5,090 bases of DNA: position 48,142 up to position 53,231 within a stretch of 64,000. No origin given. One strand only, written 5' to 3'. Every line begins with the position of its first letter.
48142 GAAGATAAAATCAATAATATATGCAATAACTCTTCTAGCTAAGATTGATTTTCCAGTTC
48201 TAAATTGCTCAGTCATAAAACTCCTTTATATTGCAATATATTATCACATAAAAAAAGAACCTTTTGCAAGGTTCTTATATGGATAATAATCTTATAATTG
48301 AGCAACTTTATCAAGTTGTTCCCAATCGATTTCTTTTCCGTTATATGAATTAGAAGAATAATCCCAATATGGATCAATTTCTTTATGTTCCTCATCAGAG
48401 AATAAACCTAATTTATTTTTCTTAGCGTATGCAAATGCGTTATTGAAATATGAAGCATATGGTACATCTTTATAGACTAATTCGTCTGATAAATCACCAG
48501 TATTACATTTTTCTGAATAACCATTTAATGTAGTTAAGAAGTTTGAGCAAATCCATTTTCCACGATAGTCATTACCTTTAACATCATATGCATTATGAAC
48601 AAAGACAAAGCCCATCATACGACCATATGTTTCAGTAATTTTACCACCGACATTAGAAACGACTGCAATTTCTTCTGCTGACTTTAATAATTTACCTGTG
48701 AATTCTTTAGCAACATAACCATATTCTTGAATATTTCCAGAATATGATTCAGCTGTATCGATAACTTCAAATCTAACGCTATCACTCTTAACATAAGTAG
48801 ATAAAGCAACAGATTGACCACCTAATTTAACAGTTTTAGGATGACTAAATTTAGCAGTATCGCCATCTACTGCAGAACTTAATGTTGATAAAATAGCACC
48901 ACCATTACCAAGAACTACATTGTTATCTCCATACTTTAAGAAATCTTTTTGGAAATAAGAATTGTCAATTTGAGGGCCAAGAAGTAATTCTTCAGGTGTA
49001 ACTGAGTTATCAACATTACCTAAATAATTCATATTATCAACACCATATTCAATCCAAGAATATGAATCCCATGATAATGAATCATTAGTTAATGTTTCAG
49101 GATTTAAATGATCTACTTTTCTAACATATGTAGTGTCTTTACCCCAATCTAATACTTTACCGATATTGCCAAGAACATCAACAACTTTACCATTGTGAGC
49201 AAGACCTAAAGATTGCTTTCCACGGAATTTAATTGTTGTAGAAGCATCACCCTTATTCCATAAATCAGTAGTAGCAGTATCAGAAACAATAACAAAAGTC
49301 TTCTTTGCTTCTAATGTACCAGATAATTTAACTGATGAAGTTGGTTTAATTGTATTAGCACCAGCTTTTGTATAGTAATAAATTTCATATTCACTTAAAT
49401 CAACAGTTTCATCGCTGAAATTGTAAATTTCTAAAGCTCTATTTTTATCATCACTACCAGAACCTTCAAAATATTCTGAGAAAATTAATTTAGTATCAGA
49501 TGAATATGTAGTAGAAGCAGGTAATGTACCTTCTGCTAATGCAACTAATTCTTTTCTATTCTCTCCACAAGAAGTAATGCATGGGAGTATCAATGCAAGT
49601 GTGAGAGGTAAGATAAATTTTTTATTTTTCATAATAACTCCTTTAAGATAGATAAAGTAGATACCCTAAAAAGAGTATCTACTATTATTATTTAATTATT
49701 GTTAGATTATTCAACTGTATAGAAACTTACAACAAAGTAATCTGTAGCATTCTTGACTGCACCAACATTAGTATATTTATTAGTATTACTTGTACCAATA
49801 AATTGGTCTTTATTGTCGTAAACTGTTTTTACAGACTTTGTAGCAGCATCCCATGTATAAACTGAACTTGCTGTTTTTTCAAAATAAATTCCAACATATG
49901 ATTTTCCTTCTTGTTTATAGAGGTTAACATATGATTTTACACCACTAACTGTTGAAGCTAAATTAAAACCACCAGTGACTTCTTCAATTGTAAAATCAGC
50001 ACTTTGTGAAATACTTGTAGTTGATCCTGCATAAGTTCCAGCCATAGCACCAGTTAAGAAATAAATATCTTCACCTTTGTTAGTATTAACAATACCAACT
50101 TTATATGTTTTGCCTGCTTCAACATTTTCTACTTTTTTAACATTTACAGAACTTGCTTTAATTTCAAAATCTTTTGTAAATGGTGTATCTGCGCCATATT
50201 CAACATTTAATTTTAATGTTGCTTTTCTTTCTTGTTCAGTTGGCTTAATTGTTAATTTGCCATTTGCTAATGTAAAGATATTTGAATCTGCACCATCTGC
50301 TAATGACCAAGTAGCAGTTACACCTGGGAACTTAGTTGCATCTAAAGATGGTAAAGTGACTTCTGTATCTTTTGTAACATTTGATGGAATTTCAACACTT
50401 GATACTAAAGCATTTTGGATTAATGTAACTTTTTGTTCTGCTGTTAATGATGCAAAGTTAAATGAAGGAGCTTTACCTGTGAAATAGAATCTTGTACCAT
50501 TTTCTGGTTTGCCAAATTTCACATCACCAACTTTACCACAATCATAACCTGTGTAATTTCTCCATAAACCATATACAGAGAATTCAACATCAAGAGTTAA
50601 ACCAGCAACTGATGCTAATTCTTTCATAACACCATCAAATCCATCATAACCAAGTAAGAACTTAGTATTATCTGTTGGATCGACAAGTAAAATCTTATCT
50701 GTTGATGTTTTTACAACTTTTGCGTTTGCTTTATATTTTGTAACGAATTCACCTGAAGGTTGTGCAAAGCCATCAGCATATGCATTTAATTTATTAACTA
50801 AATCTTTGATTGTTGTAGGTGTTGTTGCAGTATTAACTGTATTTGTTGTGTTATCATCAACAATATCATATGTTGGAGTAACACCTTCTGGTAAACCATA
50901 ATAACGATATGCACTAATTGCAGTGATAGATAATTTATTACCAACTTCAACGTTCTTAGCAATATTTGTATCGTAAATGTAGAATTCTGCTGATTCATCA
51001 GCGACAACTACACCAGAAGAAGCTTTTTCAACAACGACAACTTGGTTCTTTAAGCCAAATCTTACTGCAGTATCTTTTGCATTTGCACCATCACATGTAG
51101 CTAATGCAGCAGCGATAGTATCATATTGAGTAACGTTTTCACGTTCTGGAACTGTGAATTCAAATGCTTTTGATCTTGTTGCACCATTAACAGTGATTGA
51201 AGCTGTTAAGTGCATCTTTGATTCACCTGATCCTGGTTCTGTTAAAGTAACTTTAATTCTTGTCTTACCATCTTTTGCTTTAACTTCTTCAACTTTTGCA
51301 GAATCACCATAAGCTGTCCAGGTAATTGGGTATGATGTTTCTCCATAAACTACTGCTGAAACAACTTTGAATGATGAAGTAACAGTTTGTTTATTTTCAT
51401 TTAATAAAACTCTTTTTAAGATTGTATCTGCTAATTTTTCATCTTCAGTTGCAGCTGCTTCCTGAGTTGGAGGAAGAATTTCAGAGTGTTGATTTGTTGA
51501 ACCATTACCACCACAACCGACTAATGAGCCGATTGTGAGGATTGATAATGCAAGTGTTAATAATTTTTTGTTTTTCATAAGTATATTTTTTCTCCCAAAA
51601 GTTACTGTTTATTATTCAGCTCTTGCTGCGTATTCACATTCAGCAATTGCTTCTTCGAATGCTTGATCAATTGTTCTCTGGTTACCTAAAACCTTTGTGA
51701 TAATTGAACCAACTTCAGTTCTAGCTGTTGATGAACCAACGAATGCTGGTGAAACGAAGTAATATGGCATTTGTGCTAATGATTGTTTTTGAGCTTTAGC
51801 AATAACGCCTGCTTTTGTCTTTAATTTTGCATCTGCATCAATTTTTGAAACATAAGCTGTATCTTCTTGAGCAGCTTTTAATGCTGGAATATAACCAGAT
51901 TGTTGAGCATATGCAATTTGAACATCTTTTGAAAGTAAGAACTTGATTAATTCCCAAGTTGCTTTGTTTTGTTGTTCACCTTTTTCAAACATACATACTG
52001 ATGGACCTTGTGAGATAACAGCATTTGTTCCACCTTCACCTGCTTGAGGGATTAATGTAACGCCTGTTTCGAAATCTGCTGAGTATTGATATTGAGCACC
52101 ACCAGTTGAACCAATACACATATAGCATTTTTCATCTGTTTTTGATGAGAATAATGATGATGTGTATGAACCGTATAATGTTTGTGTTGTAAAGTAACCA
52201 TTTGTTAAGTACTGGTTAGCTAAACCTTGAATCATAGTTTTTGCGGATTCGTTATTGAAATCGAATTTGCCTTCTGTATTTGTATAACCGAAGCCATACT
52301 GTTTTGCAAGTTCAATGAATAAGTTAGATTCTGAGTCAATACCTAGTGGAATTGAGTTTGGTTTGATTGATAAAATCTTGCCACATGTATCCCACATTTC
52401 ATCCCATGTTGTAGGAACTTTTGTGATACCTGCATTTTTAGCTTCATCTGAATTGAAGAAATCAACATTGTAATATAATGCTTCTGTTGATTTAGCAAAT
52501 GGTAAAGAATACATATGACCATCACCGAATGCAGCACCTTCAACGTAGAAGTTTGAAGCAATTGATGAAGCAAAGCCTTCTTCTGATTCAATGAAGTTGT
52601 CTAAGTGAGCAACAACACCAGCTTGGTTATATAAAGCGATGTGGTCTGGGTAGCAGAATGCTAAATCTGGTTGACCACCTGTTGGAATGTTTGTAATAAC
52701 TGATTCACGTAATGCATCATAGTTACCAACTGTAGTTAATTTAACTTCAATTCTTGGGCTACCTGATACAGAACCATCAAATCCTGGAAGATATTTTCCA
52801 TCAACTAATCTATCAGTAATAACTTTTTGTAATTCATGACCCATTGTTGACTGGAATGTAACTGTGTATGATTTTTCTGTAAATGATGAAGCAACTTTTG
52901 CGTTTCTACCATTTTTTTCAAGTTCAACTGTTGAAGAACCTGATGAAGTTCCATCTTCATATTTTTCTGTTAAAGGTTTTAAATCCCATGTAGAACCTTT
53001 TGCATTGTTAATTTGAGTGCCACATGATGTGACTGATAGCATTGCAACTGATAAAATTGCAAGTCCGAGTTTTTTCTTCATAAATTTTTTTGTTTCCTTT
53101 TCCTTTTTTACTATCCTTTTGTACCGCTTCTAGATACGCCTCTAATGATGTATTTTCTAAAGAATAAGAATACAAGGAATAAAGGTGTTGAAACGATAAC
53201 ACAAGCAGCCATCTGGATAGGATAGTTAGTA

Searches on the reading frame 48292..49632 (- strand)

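Call 56: search_protein_families(library=pfam, proteins=[window:48292-49632:-], max_evalue=0.00001)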
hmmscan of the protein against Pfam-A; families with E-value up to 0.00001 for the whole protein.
window:48292-49632:- (446 aa): 1 family
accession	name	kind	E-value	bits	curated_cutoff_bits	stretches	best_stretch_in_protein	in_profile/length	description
PF00932.25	LTD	-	1.2e-12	48.6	34.3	1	45-155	4-106/109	Lamin Tail Domain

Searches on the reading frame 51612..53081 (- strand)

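Call 56: search_protein_families(library=pfam, proteins=[window:51612-53081:-], max_evalue=0.00001)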
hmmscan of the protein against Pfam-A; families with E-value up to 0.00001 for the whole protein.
window:51612-53081:- (489 aa): 2 families
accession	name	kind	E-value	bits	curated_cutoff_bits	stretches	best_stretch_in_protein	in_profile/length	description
PF13416.11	SBP_bac_8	-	1.1e-30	107.8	27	1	111-411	12-272/279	Bacterial extracellular solute-binding protein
PF01547.30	SBP_bac_1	-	3.2e-18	67.2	26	1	110-388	23-306/307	Bacterial extracellular solute-binding protein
